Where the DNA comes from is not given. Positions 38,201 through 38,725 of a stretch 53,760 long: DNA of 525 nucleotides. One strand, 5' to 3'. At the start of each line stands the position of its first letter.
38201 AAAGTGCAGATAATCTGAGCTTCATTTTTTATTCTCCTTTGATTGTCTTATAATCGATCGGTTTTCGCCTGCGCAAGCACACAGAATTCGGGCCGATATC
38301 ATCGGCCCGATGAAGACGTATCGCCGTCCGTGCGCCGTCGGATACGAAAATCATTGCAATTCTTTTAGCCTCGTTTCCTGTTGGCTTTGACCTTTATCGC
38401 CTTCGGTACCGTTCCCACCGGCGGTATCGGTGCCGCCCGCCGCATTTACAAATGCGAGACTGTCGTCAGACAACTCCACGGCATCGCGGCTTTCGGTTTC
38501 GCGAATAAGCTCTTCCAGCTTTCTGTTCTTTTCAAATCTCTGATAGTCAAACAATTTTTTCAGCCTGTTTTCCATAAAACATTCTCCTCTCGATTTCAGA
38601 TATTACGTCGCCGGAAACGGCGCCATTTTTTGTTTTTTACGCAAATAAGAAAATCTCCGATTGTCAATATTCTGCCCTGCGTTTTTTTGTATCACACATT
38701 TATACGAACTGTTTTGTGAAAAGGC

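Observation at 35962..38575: Three small ORFs share one leader motif but have unrelated, atypical cores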

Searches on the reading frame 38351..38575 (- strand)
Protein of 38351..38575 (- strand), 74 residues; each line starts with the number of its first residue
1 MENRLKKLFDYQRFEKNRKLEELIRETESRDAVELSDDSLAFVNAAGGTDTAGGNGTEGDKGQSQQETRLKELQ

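Call 5: search_protein_families(library=pfam, proteins=[window:38351-38575:-], max_evalue=0.01)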
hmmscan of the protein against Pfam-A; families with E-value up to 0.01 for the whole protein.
window:38351-38575:- (74 aa): 0 families

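Call 6: search_protein_families(library=ncbifam, proteins=[window:38351-38575:-], max_evalue=1)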
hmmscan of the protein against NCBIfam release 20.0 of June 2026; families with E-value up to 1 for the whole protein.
window:38351-38575:- (74 aa): 0 families

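Call 9: list_cluster_members(proteins=[window:38351-38575:-, window:36235-36567:-, window:35962-36177:-, window:43146-43565:-])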
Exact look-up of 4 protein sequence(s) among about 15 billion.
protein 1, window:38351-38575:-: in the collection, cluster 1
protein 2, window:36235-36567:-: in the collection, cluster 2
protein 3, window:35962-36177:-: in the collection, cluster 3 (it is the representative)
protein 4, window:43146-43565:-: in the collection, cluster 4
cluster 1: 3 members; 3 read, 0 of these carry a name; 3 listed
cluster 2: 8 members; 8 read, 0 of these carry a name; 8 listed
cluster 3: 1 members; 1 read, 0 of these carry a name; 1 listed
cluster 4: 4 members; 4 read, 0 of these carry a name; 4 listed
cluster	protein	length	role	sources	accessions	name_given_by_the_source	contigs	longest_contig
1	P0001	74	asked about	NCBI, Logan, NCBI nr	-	-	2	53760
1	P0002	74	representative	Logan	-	-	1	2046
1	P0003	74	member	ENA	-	-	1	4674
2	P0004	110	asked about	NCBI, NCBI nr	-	-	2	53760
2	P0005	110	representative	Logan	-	-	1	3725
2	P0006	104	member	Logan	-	-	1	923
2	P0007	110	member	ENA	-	-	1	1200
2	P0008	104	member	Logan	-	-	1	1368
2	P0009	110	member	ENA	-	-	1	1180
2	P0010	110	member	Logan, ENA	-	-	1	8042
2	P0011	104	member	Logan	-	-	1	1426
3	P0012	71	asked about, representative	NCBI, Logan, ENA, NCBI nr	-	-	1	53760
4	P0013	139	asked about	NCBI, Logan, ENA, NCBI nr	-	-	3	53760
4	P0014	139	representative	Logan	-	-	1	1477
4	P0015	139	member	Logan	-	-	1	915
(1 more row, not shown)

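Call 12: find_homologous_proteins(query=window:38351-38575:-, max_evalue=0.01)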
Query window:38351-38575:- (74 aa): 68 proteins with E <= 0.01 among 69 candidates.
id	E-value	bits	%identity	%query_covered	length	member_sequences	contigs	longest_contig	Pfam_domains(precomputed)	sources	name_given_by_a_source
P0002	2.2e-36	140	96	99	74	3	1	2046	-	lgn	-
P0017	2.5e-34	134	92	100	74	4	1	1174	-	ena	-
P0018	4.1e-34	133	92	100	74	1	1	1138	-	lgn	-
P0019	2.3e-15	74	72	78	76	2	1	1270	-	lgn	-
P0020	4.4e-15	73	76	73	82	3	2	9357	-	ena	-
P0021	8.1e-15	72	75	70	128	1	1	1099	PF07581.18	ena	-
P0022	9.1e-15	72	70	76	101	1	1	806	-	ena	-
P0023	1.2e-14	72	74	73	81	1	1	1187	-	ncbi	-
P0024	2.8e-14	71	76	73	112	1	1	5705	PF07581.18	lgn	-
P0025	3.8e-14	70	73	70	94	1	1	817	-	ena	-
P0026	4.4e-14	70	79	64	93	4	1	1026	-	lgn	-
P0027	9.1e-14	69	79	64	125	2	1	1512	-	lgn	-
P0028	1.2e-13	69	66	78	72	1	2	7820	-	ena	-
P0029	1.4e-13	68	64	80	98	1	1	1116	-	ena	-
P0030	1.4e-13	68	64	82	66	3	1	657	-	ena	-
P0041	1.4e-12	65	74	64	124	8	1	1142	-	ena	-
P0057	5.2e-11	60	70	64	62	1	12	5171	-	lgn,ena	-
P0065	9.3e-11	59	72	64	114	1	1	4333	-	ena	-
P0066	1.3e-10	59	70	64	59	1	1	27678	-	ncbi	-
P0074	3.4e-10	58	70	64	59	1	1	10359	-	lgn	-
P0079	1.5e-9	56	68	64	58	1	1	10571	-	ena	-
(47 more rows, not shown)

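Call 27: search_protein_families(library=pfam, proteins=[window:38351-38575:-, P0021, P0041], max_evalue=10)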
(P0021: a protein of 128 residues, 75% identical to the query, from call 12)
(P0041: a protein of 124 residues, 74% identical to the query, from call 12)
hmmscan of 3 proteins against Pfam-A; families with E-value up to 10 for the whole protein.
window:38351-38575:- (74 aa): 1 family
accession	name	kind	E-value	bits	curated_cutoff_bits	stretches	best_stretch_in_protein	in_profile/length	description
PF15702.11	HPS6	-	0.12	11.6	27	1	4-38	6-40/378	Hermansky-Pudlak syndrome 6 protein N-terminal domain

P0021 (128 aa): 2 families
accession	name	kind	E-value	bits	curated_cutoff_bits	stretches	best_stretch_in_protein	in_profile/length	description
PF07581.17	Glug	-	8.2e-09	35.8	20.5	2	95-121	1-28/28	The GLUG motif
PF01028.25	Topoisom_I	-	0.13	12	23.7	1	3-39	2-38/228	Eukaryotic DNA topoisomerase I, catalytic core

P0041 (124 aa): 2 families
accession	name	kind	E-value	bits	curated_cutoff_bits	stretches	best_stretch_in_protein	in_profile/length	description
PF00644.27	PARP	-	0.058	13.3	26.7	1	42-92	139-187/199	Poly(ADP-ribose) polymerase catalytic domain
PF16469.10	NPA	-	1.6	9.9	27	1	102-120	2-20/123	Nematode polyprotein allergen ABA-1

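Call 33: find_encoding_contigs(protein=P0020, flank=6000, max_places=3)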
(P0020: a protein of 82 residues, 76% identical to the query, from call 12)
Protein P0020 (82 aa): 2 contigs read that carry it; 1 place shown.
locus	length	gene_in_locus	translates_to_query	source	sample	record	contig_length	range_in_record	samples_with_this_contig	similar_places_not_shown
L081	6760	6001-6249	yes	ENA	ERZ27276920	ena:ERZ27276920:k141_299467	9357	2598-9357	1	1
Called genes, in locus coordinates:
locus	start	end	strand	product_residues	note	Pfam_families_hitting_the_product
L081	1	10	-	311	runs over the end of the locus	PF01145:Band_7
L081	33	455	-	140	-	PF01957:NfeD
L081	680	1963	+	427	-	PF05193:Peptidase_M16_C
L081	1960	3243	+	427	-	PF00675:Peptidase_M16, PF05193:Peptidase_M16_C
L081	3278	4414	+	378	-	PF01790:LGT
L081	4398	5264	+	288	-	PF00763:THF_DHG_CYH, PF02882:THF_DHG_CYH_C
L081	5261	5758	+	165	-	-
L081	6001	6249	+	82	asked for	-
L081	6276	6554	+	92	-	-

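Call 34: find_encoding_contigs(protein=P0079, flank=6000, max_places=3)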
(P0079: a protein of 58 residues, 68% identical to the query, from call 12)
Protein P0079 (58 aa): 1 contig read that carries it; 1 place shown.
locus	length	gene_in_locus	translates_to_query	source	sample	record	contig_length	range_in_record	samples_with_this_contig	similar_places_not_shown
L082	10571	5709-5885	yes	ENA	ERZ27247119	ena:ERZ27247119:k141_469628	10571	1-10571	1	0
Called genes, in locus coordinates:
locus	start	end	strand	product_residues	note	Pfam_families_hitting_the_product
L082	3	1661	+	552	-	?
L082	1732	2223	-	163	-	PF00383:dCMP_cyt_deam_1, PF14437:MafB19-deam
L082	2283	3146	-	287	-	PF02588:YitT_membrane, PF10035:DUF2179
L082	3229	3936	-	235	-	PF00072:Response_reg, PF00486:Trans_reg_C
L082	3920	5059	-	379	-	PF13493:DUF4118, PF00512:HisKA, PF02518:HATPase_c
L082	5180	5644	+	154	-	PF04542:Sigma70_r2, PF08281:Sigma70_r4_2, PF04545:Sigma70_r4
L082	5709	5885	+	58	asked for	-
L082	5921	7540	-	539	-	PF00657:Lipase_GDSL (faint), PF00395:SLH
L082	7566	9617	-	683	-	-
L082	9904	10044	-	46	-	-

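Call 38: find_encoding_contigs(protein=P0024, flank=6000, max_places=2)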
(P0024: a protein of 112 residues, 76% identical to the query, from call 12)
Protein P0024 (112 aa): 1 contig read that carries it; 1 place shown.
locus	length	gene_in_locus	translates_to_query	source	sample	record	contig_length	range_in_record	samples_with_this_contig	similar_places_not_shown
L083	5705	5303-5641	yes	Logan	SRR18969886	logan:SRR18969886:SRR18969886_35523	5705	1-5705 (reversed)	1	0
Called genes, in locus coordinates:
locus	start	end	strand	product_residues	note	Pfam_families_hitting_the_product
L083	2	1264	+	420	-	?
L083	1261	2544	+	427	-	PF00675:Peptidase_M16, PF05193:Peptidase_M16_C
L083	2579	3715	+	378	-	PF01790:LGT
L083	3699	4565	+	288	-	PF00763:THF_DHG_CYH, PF02882:THF_DHG_CYH_C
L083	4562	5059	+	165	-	-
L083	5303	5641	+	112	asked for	PF07581:Glug (faint)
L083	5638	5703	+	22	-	?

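Call 39: find_encoding_contigs(protein=P0028, flank=8000, max_places=2)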
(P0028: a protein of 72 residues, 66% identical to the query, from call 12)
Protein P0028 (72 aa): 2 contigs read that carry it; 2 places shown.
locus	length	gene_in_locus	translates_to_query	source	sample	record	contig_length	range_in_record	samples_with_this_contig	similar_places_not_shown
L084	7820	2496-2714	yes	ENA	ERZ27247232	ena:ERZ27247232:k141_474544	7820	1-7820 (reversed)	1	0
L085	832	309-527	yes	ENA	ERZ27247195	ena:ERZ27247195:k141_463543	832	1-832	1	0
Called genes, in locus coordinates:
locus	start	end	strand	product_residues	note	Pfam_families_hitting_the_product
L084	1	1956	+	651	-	?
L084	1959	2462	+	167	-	PF04542:Sigma70_r2, PF08281:Sigma70_r4_2, PF04545:Sigma70_r4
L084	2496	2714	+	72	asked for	-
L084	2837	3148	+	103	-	-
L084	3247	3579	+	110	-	-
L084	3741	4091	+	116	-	PF00550:PP-binding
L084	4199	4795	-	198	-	-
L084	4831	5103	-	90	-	-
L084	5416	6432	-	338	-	PF00239:Resolvase, PF07508:Recombinase, PF13408:Zn_ribbon_recom (weak)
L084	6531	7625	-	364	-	PF17761:DUF1016_N, PF06250:YhcG_C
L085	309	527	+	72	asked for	-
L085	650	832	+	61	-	?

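Call 40: find_encoding_contigs(protein=P0065, flank=6000, max_places=2)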
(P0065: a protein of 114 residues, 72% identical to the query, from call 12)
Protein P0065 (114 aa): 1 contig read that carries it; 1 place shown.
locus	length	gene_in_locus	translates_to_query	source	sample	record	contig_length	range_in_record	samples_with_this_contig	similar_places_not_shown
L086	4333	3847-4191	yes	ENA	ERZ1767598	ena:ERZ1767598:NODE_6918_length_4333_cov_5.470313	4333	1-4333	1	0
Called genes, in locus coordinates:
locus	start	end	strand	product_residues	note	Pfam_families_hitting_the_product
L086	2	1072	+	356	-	?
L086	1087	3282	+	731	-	PF00664:ABC_membrane, PF00005:ABC_tran, PF02463:SMC_N (faint)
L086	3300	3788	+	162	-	PF04542:Sigma70_r2, PF08281:Sigma70_r4_2, PF04545:Sigma70_r4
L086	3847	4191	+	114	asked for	-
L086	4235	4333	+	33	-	?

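Call 41: find_encoding_contigs(protein=P0074, flank=8000, max_places=2)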
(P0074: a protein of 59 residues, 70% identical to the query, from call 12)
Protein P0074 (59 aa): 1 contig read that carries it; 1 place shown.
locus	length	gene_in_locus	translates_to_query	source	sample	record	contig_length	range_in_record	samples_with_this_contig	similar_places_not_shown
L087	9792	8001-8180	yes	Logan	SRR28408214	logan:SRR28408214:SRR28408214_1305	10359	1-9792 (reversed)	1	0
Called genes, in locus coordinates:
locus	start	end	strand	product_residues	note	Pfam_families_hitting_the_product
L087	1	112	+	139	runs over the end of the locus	-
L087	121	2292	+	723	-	PF03412:Peptidase_C39, PF00664:ABC_membrane, PF00005:ABC_tran, PF02463:SMC_N (faint)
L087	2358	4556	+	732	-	PF00664:ABC_membrane, PF00005:ABC_tran, PF02463:SMC_N (faint)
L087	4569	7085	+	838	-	PF07694:5TM-5TMR_LYT, PF07155:ECF-ribofla_trS (weak), PF07228:SpoIIE, PF13581:HATPase_c_2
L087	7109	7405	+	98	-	PF01740:STAS, PF13466:STAS_2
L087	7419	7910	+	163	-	PF04542:Sigma70_r2, PF08281:Sigma70_r4_2, PF04545:Sigma70_r4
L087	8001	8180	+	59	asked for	-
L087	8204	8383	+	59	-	PF12669:FeoB_associated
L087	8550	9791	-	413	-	?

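Call 45: search_protein_families(library=ncbifam, proteins=[L082:5180-5644:+, L081:6276-6554:+], max_evalue=0.01)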
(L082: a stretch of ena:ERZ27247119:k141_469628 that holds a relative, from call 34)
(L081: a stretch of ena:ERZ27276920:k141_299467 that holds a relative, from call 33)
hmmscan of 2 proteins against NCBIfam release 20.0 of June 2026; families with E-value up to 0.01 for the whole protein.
L082:5180-5644:+ (154 aa): 121 families (the best 25 are shown)
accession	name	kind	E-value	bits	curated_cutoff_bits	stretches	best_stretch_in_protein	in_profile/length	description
TIGR02937.1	sigma70-ECF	superfamily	5.6e-33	113.9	42.9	1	3-153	4-164/165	sigma-70 family RNA polymerase sigma factor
TIGR02952.1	Sig70_famx2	equivalog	4.9e-31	107.9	206.45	1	4-152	15-168/170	ECF subfamily RNA polymerase sigma factor, BldN family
TIGR02985.1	Sig70_bacteroi1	subfamily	2.4e-28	99.4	126.4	1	3-152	4-160/162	RNA polymerase sigma-70 factor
NF007215.0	PRK09637.1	equivalog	5.3e-28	98.2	212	1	3-153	4-153/181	RNA polymerase sigma factor SigZ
TIGR02959.1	SigZ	equivalog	9.3e-27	93.9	168.65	1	7-153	2-147/170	RNA polymerase sigma factor SigZ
TIGR02950.1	SigM_subfam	subfamily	7.7e-22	77.8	147.95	1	3-150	3-154/159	RNA polymerase sigma factor, SigM family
TIGR02983.1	SigE-fam_strep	subfamily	3.5e-21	75.8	141.55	1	4-152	10-156/162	SigE family RNA polymerase sigma factor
NF009166.1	PRK12513.1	equivalog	4.7e-20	72.1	206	1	3-152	25-184/193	RNA polymerase sigma factor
NF004113.0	PRK05602.1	equivalog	8.4e-20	71.3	208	1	12-152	57-199/211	RNA polymerase sigma factor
NF006930.0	PRK09415.1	subfamily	1.6e-19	70.5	198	1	4-151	20-172/179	RNA polymerase factor sigma C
NF007227.0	PRK09645.1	subfamily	8.4e-19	68.1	202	1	4-151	17-167/177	sigma-70 family RNA polymerase sigma factor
TIGR02989.1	Sig-70_gvs1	subfamily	1.4e-18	67.3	124.55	1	5-146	6-150/158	RNA polymerase sigma-70 factor, Rhodopirellula/Verrucomicrobium family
NF007216.0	PRK09638.1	equivalog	1.9e-18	66.9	194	1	5-151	23-171/180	RNA polymerase sigma factor SigY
NF007220.0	PRK09639.1-5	equivalog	6.1e-18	65.2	260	1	3-153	6-163/181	RNA polymerase sigma factor SigX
NF009168.0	PRK12515.1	subfamily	6.1e-18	65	236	1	4-141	26-166/189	RNA polymerase sigma factor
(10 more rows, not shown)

L081:6276-6554:+ (92 aa): 0 families

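Call 46: find_encoding_contigs(protein=P0003, flank=5000, max_places=3)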
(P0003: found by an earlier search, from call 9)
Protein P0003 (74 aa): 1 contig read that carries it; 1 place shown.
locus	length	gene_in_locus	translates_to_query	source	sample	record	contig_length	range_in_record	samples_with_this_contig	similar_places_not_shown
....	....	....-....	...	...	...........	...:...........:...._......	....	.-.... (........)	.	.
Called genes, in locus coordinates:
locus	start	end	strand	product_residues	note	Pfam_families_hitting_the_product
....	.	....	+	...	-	?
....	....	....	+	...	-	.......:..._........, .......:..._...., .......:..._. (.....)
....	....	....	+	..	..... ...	-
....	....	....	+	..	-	?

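Call 48: find_encoding_contigs(protein=P0010, flank=8000, max_places=3)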
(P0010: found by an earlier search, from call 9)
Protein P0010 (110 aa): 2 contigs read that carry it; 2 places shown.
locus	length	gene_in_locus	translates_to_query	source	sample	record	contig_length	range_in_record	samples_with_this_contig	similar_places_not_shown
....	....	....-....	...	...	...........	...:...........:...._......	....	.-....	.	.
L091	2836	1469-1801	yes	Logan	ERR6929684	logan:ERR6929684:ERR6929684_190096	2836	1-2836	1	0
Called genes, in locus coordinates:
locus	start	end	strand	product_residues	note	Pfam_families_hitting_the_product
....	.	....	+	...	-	?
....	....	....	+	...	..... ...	-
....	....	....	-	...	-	-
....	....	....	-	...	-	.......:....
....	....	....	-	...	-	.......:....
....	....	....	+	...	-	?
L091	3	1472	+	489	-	?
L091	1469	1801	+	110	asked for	-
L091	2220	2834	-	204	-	?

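Call 71: predict_structure(alignment_id=A2)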
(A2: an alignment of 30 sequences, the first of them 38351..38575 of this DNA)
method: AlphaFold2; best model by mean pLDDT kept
length: 74 residues; sequences in the alignment: 30
mean_pLDDT: 59.4   pTM: 0.26
mean pLDDT of the five models: 59.4, 57.9, 57.1, 56.6, 54.7
residues with pLDDT >= 90: 0; 70-90: 12; 50-70: 47; < 50: 15
segments of 3 or more residues with pLDDT < 50: 52-64
pLDDT, mean of each block of 10 residues (from residue 1): 65 66 72 63 59 46 49 50
secondary structure, 60 per line:
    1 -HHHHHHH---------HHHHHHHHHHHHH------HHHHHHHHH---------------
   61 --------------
elements in order: H2-8 H18-30 H37-45

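Call 74: search_protein_families(library=pfam, alignment_id=A2, max_evalue=10)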
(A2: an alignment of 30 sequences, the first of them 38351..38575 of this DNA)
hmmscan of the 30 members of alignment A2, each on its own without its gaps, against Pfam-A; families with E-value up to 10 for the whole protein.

A. member 1, window:38351-38575:- (74 aa): 1 family
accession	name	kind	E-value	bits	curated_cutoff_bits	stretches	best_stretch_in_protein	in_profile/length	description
PF15702.11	HPS6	-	0.12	11.6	27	1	4-38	6-40/378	Hermansky-Pudlak syndrome 6 protein N-terminal domain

B. families by the number of members that match (of 30 scanned): 10 families
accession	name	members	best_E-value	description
PF01028.25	Topoisom_I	16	0.0098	Eukaryotic DNA topoisomerase I, catalytic core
PF08367.16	M16C_assoc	4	0.056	Peptidase M16C associated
PF07581.17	Glug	1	0.00039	The GLUG motif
PF06554.17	Olfactory_mark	1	0.0078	Olfactory marker protein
PF15104.11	CFAP141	1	0.042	Cilia- and flagella-associated protein 141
PF00644.27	PARP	1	0.058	Poly(ADP-ribose) polymerase catalytic domain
PF21230.3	Nakanori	1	0.11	Nakanori-like protein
PF15702.11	HPS6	1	0.12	Hermansky-Pudlak syndrome 6 protein N-terminal domain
PF19297.4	QcrA_N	1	0.19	QcrA subunit N-terminal region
PF16469.10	NPA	1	1.6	Nematode polyprotein allergen ABA-1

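Call 75: search_protein_families(library=ncbifam, alignment_id=A2, max_evalue=10)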
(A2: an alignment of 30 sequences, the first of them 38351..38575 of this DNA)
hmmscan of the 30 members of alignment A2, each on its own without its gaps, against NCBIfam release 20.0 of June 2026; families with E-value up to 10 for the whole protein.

A. member 1, window:38351-38575:- (74 aa): 0 families

B. families by the number of members that match (of 30 scanned): 9 families
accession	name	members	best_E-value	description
NF004041.0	PRK05541.1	2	0.089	adenylyl-sulfate kinase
NF010536.0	PRK13923.2-1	1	0.035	putative spore coat protein regulator protein YlbO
NF001075.0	PRK00118.2-6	1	0.035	putative DNA-binding protein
NF008191.0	PRK10945.1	1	0.038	hemolysin expression modulator Hha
NF041469.2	spor_prot_SB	1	0.052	stage II sporulation protein SB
NF002492.0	PRK01810.1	1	0.066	DNA polymerase IV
NF010209.0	PRK13676.1-1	1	0.067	YlbF/YmcA family competence regulator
TIGR03713.1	acc_sec_asp1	1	0.081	accessory Sec system protein Asp1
NF002568.0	PRK02201.1-3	1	0.11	membrane protein insertase YidC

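Call 76: find_related_loci(query=A2, collection=genome_contigs, flank=6000)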
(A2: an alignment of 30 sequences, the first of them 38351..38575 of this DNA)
Query A2 (74 aa) in genome_contigs; peptide patterns used: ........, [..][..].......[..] (x = any residue, [..] = any of these).
136 stretches matched a pattern; 79 encode a relative of the query (tblastn E <= 1e-3); 79 distinct loci.
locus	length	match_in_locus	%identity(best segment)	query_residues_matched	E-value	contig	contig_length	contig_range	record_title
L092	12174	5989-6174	68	1-58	1e-20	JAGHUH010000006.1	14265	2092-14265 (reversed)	MAG: Candidatus Cacconaster stercorequi isolate E4_MB2_17 c_000000295483, whole genome shotgun sequence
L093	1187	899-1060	74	1-54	3e-20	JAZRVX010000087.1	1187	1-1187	MAG: Faecousia sp. isolate T1900044953_TA20190006.MAGScoT_cleanbin_000003 SGB_3730_k141_1590066, whole genome shotgun se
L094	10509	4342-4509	64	1-56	4e-18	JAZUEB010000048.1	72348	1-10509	MAG: Vescimonas sp. isolate T1900045303_TH20190073.MAGScoT_cleanbin_000041 SGB_6155_k141_576286, whole genome shotgun se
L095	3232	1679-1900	51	1-70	5e-17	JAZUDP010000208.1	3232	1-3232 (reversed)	MAG: Acutalibacteraceae bacterium isolate T1900045308_TH20190078.MAGScoT_cleanbin_000037 SGB_6199_k141_105367, whole gen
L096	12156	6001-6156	60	1-53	3e-15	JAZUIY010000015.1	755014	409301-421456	MAG: Acutalibacteraceae bacterium isolate T1900045262_TH20190032.MAGScoT_cleanbin_000003 SGB_5830_k141_1272030, whole ge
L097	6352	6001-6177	53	1-66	5e-15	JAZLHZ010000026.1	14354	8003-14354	MAG: Clostridia bacterium isolate T1900044979_TA20190041.MAGScoT_cleanbin_000053 SGB_4078_k141_62533, whole genome shotg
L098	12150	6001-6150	58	1-50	3e-14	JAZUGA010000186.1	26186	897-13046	MAG: Lachnospiraceae bacterium isolate T1900045287_TH20190057.MAGScoT_cleanbin_000053 SGB_6013_k141_1513272, whole genom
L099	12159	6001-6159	58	1-53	5e-14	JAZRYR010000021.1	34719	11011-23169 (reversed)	MAG: Lachnospiraceae bacterium isolate T1900044949_TA20190002.MAGScoT_cleanbin_000049 SGB_3549_k141_1982871, whole genom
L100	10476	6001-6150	58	1-50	6e-14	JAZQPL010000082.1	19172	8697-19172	MAG: Acutalibacteraceae bacterium isolate T1900045239_TH20190009.MAGScoT_cleanbin_000019 SGB_5507_k141_1188806, whole ge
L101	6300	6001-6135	66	1-47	7e-14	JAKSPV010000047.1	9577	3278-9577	MAG: Clostridia bacterium isolate Horse_feces212 MAG212_47, whole genome shotgun sequence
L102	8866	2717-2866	58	1-50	4e-13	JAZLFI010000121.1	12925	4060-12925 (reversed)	MAG: Oscillospiraceae bacterium isolate T1900045005_TA20190067.MAGScoT_cleanbin_000024 SGB_4350_k141_65860, whole genome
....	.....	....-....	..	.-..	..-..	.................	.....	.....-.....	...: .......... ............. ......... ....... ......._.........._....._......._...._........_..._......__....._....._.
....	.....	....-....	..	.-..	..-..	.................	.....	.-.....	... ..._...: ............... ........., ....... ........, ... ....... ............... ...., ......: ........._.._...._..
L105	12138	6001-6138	66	1-47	5e-13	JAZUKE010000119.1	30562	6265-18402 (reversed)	MAG: Eubacteriales bacterium isolate T1900045249_TH20190019.MAGScoT_cleanbin_000037 SGB_5733_k141_2941610, whole genome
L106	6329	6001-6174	52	1-53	5e-13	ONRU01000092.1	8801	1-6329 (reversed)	uncultured Lachnospiraceae bacterium isolate RUG578 genome assembly, contig: scaffold_5836, whole genome shotgun sequenc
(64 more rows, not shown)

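Call 96: search_protein_families(library=pfam, proteins=[L092:5542-5949:+], max_evalue=0.1)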
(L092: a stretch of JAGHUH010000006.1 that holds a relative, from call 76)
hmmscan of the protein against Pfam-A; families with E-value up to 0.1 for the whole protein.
L092:5542-5949:+ (135 aa): 3 families
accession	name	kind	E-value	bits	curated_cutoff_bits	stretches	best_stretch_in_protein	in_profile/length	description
PF00877.26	NLPC_P60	-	2.3e-08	34.4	23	1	36-128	1-100/105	NlpC/P60 family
PF03047.20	ComC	-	0.00075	19.6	20.4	1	5-20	11-26/31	COMC family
PF04604.19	L_biotic_typeA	-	0.013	15.8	21.7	1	5-22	13-29/50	Type-A lantibiotic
